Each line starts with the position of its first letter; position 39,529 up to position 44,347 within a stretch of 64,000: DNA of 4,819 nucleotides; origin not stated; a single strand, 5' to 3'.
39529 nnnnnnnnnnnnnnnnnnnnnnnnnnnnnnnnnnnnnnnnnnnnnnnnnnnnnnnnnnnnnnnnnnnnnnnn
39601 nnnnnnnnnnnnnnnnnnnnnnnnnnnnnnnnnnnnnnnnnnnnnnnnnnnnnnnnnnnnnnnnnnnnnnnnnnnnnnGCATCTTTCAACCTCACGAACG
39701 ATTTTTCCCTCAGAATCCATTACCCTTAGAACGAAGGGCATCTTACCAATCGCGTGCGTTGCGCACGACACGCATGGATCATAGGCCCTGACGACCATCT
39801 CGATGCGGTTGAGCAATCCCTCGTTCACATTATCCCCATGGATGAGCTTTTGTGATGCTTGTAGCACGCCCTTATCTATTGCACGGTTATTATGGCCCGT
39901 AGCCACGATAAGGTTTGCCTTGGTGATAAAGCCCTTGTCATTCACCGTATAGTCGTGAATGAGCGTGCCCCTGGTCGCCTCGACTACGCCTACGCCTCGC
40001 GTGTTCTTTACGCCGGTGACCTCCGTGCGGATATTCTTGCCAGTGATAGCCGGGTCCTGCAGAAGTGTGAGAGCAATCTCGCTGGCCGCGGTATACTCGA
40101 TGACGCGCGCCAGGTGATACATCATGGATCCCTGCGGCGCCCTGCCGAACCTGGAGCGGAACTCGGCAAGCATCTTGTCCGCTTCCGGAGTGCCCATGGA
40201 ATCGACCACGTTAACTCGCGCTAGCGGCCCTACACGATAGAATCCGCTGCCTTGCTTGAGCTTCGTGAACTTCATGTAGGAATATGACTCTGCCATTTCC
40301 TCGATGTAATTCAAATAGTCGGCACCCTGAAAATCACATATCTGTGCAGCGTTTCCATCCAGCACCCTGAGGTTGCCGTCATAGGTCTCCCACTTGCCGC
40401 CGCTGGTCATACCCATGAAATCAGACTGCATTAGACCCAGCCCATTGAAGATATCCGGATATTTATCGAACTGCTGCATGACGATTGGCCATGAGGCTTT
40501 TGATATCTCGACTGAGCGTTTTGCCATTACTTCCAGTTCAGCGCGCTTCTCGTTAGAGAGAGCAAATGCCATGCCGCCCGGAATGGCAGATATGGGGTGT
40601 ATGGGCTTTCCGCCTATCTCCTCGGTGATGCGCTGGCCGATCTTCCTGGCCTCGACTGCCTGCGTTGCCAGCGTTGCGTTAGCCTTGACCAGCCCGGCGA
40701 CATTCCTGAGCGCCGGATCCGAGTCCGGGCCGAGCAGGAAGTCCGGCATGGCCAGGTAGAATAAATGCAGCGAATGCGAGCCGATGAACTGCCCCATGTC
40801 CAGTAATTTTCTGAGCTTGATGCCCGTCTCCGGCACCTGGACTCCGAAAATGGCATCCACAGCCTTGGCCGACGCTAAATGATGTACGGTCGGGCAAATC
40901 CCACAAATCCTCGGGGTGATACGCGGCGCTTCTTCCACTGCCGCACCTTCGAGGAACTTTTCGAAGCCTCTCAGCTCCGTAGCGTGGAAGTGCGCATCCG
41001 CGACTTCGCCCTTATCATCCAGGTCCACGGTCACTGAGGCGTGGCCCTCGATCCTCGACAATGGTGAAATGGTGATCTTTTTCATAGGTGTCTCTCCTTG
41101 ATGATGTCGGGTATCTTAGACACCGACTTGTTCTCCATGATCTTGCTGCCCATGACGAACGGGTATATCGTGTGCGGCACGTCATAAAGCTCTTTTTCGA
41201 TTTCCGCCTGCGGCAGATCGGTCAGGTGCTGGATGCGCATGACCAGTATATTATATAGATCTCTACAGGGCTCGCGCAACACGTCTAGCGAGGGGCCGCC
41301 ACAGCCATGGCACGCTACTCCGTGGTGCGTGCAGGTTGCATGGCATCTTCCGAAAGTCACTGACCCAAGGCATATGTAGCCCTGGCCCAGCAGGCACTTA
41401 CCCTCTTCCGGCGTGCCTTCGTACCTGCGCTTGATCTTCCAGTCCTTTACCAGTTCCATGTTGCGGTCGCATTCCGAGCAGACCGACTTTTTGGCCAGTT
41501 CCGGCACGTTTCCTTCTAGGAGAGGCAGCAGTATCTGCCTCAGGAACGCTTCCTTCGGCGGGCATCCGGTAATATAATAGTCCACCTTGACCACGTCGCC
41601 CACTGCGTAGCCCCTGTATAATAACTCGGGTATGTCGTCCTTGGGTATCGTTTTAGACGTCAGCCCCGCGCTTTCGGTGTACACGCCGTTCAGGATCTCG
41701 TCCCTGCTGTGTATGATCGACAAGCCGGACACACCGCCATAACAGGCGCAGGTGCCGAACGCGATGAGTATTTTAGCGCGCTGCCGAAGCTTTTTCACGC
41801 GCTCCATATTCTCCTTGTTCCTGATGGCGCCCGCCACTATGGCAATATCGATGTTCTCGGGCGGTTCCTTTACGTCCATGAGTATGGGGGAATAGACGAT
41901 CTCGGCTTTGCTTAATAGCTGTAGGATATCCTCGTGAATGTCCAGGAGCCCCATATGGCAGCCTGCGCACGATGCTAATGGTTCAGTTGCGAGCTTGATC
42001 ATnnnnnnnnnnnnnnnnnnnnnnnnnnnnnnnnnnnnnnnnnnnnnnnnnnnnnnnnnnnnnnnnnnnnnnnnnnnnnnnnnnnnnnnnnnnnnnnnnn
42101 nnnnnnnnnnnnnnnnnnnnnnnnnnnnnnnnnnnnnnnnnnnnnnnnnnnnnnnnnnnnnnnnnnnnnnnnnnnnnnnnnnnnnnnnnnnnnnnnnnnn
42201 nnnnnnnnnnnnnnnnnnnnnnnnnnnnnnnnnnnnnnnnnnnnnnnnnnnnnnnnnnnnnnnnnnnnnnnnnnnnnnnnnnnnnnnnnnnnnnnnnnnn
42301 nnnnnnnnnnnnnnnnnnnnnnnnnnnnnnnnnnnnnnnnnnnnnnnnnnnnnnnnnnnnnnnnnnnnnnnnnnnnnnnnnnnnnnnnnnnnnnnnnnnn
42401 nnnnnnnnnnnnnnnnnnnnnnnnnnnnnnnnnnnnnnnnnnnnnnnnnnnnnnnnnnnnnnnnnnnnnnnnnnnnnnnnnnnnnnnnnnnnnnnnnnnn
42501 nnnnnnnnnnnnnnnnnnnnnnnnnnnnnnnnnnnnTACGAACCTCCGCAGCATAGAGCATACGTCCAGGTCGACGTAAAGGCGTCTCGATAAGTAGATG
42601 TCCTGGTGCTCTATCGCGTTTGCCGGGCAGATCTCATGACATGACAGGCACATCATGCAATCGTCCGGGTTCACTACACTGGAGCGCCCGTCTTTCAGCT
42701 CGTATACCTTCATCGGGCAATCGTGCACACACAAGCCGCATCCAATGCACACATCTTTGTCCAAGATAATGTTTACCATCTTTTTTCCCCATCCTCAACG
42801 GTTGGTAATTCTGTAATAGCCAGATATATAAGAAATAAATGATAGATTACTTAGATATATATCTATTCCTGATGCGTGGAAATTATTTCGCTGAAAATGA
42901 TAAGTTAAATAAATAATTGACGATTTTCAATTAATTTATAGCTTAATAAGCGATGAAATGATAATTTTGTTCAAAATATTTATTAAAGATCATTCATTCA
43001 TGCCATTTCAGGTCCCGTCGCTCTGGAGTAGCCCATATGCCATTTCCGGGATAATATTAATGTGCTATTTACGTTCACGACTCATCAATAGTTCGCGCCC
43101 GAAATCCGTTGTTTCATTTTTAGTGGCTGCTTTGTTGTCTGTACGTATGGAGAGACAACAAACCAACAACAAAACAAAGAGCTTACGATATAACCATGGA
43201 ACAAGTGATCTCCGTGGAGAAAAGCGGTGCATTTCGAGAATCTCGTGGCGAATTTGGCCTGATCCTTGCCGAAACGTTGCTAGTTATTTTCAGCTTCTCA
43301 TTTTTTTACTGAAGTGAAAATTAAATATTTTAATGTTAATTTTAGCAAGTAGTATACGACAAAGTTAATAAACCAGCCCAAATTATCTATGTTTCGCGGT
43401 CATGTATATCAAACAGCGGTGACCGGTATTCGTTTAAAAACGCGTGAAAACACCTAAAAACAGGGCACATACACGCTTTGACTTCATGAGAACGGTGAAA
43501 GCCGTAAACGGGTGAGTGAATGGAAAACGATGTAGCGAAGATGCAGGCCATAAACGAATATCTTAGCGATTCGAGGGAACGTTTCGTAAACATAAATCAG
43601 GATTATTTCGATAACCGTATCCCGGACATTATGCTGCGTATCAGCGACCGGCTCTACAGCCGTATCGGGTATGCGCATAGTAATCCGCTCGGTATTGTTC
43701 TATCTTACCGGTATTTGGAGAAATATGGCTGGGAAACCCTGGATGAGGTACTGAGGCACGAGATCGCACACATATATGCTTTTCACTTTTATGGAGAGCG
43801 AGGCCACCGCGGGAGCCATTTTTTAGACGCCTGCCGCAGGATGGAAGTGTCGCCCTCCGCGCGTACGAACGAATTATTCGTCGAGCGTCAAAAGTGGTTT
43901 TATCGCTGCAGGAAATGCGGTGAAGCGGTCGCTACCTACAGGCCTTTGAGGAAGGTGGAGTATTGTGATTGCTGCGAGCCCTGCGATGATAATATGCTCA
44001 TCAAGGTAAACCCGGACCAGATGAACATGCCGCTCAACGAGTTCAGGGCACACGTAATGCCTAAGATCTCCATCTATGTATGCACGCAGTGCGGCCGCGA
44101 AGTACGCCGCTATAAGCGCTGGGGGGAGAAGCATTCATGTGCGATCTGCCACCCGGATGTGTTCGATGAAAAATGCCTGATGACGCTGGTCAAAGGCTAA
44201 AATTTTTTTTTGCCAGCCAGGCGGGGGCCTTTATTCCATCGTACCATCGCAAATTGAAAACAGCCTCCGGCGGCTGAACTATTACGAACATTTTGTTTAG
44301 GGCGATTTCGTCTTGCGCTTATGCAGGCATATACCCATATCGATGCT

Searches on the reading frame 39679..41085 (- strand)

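Call 28: search_protein_families(library=pfam, proteins=[window:39679-41085:-], max_evalue=0.01)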
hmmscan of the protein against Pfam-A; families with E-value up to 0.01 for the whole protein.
window:39679-41085:- (469 aa): 1 family
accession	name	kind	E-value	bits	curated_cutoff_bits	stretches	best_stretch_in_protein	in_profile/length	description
PF00374.24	NiFeSe_Hases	-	2.7e-34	119.4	25.8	2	39-116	1-78/508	Nickel-dependent hydrogenase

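Call 39: search_protein_families(library=ncbifam, proteins=[window:39679-41085:-], max_evalue=0.00001)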
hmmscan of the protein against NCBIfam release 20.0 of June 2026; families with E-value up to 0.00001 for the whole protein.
window:39679-41085:- (469 aa): 9 families
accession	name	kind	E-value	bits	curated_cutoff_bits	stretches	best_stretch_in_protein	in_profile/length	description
NF041785.2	VhuA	equivalog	1.3e-130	435.7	800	1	1-414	1-416/418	F420-non-reducing hydrogenase Vhu subunit A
NF040828.1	sulfhyd_ShyA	equivalog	3.2e-57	194.3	700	1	4-446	3-413/415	NAD(P)-dependent hydrogenase/sulfhydrogenase 2 subunit alpha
TIGR03295.1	frhA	equivalog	3.5e-56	190.9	392.5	1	2-464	3-407/412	coenzyme F420 hydrogenase subunit alpha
NF033181.1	NiFeSe_hydrog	equivalog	4.8e-54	184.1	600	2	1-132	1-131/507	nickel-dependent hydrogenase large subunit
NF045518.1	H2_NiFeSe_large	exception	2.2e-49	168.6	780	2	3-214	3-222/485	NiFeSe hydrogenase large subunit HysA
NF040832.1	sulfhyd_HydA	equivalog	8.1e-41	140.5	880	1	4-445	5-423/426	NADPH-dependent hydrogenase/sulfhydrogenase 1 subunit alpha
NF007778.0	PRK10467.1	equivalog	1.5e-24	86.3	969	1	2-116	3-116/567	hydrogenase 2 large subunit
NF007550.0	PRK10170.1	equivalog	2.2e-23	82.5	1101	1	3-117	18-132/597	Ni/Fe-hydrogenase large subunit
NF041786.2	VhuU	equivalog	6.4e-12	45.1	70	1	420-449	3-32/45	F420-non-reducing hydrogenase selenoprotein subunit VhuU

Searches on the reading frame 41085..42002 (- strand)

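Call 28: search_protein_families(library=pfam, proteins=[window:41085-42002:-], max_evalue=0.01)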
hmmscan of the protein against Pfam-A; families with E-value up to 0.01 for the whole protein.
window:41085-42002:- (306 aa): 1 family
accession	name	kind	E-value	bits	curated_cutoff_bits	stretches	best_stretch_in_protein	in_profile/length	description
PF01058.29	Oxidored_q6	-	3e-29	101.8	27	1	12-159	1-126/128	NADH ubiquinone oxidoreductase, 20 Kd subunit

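Call 39: search_protein_families(library=ncbifam, proteins=[window:41085-42002:-], max_evalue=0.00001)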
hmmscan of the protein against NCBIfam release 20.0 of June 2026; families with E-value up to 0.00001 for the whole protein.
window:41085-42002:- (306 aa): 7 families
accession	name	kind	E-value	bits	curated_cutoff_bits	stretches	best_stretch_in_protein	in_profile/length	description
NF045875.1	F420_non_VhuG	exception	1e-70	238.2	450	1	2-242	5-244/286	F420-non-reducing hydrogenase subunit VhuG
NF040836.1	sulfhyd_HydD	equivalog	2.2e-29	102.4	500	1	2-236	6-211/261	NADPH-dependent hydrogenase/sulfhydrogenase 1 subunit delta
NF040831.1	sulfhyd_ShyD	equivalog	6.6e-28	97.9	460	1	3-241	2-210/240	NAD(P)-dependent hydrogenase/sulfhydrogenase 2 subunit delta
TIGR03294.1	FrhG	equivalog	2.4e-22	79.8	245.5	1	3-94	3-96/228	coenzyme F420 hydrogenase subunit gamma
NF005012.1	PRK06411.1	subfamily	7.3e-08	32.1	116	0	46-103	69-130/166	NADH-quinone oxidoreductase subunit NuoB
TIGR01957.1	nuoB_fam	subfamily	2e-07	31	142.7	0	45-104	52-115/145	NADH-quinone oxidoreductase subunit B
NF011390.0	PRK14815.1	equivalog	5.8e-07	29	281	0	47-103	70-129/183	NADH dehydrogenase subunit B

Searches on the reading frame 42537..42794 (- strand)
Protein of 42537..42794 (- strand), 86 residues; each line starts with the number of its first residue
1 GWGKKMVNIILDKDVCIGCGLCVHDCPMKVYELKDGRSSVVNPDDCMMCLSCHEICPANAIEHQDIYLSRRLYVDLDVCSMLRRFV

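Call 24: search_protein_families(library=pfam, proteins=[window:42537-42794:-], max_evalue=0.01)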
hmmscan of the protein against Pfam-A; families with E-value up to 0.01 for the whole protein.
window:42537-42794:- (86 aa): 15 families
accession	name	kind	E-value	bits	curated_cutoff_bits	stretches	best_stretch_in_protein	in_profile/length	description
PF00037.32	Fer4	-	1.8e-12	46.9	21.1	2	40-62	2-24/24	4Fe-4S binding domain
PF13237.11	Fer4_10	-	4.2e-12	46.2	25.5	1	9-57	2-53/53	4Fe-4S dicluster domain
PF14697.11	Fer4_21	-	2.7e-11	43.9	35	2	11-62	3-58/59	4Fe-4S dicluster domain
PF13187.11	Fer4_9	-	2.4e-09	37.5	27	1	16-61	2-52/52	4Fe-4S dicluster domain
PF12838.12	Fer4_7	-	6.9e-09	36.5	27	1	16-60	2-52/52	4Fe-4S dicluster domain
PF12797.12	Fer4_2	-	1.9e-08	34.2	24.5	2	9-27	3-21/22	4Fe-4S binding domain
PF25160.1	LdpA_Fe-S-bd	-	3.8e-07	30.2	27.6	1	43-68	2-25/49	LdpA Fe-S cluster-binding domain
PF13484.11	Fer4_16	-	5.9e-07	30.6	30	1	46-66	2-23/66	4Fe-4S double cluster binding domain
PF12837.12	Fer4_6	-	2.8e-06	27.5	25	2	12-30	5-23/24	4Fe-4S binding domain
PF12800.12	Fer4_4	-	6.7e-06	26.5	24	1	14-28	2-16/17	4Fe-4S binding domain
PF13183.11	Fer4_8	-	4.9e-05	24.2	27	0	14-59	3-67/68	4Fe-4S dicluster domain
PF13459.11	Fer4_15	-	0.0001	23.4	22.4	1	9-41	1-33/66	4Fe-4S single cluster domain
PF13370.11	Fer4_13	-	0.00033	21.7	24.5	1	12-41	2-31/58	4Fe-4S single cluster domain of Ferredoxin I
PF12798.12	Fer4_3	-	0.0062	17.7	27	0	16-29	1-14/15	4Fe-4S binding domain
PF17179.9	Fer4_22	-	0.0068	17.7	27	0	11-29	76-94/95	4Fe-4S dicluster domain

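Call 39: search_protein_families(library=ncbifam, proteins=[window:42537-42794:-], max_evalue=0.00001)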
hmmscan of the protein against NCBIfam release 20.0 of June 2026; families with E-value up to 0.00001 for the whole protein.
window:42537-42794:- (86 aa): 34 families (the best 25 are shown)
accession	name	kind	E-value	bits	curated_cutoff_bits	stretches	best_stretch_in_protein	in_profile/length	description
NF040864.1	HgcB_ferredoxin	equivalog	1.4e-14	53.7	99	1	5-63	5-63/93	mercury methylation ferredoxin HgcB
NF038196.1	ferrodoxin_EFR1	subfamily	8.3e-13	48.9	75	1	12-66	183-234/242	EFR1 family ferrodoxin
NF043039.1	HgcAB_like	equivalog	3.2e-11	43.4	285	1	4-61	290-349/350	HgcAB-like fusion protein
NF006221.0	PRK08348.1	subfamily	1.8e-10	40.6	124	1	8-68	38-99/136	NADH-plastoquinone oxidoreductase subunit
NF005503.0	PRK07118.1-2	equivalog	4.2e-10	39.3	252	1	15-65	139-188/292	RnfABCDGE type electron transport complex subunit B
NF045874.1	Vhu_polyferre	exception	1.7e-09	36.9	600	1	11-61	125-174/381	F420-non-reducing hydrogenase associated-polyferredoxin VhuB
TIGR03294.1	FrhG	equivalog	2.9e-09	37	245.5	1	6-63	166-222/228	coenzyme F420 hydrogenase subunit gamma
TIGR04395.1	cutC_activ_rSAM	equivalog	3.7e-09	36.3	360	1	5-62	45-104/309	choline TMA-lyase-activating enzyme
NF043069.1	T4HPD_activ_SAM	equivalog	9.2e-09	35.1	425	1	7-63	44-99/299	trans-4-hydroxy-L-proline dehydratase activase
NF040684.1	PorD_Arch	equivalog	1.3e-08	34.8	120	1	7-64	25-82/85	pyruvate synthase subunit PorD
NF058577.1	FdxA_fam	equivalog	3.4e-08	33.5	65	0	44-66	7-30/52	4Fe-4S ferredoxin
TIGR02700.1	flavo_MJ0208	hypoth_equivalog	3.4e-08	33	251.35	1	10-76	144-209/234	dihydromethanopterin reductase (acceptor)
NF042909.1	FMH_DH_FwdF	exception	3.8e-08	32.8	375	0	41-64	135-158/336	tungsten-dependent formylmethanofuran dehydrogenase subunit FwdF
TIGR01971.1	NuoI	subfamily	3.9e-08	32.9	113.05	1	11-65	39-102/121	NADH-quinone oxidoreductase, chain I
NF045490.1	FdxA_Protbact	equivalog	5.4e-08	33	135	0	40-76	34-71/104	ferredoxin FdxA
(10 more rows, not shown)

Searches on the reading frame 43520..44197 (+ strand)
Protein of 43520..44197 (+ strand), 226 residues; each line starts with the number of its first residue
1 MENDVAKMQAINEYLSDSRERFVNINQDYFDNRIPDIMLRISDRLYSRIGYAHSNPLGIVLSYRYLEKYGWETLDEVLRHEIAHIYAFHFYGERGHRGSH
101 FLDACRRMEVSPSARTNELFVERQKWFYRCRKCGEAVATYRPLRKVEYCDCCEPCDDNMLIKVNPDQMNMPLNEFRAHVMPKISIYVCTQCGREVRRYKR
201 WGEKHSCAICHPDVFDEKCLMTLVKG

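Call 40: search_protein_families(library=pfam, proteins=[window:43520-44197:+], max_evalue=0.001)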
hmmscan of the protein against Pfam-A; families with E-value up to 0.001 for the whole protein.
window:43520-44197:+ (226 aa): 1 family
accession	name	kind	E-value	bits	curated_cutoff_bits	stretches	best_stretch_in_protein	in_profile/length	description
PF10263.15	SprT-like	-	7.8e-19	68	25.6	1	20-110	3-97/108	SprT-like family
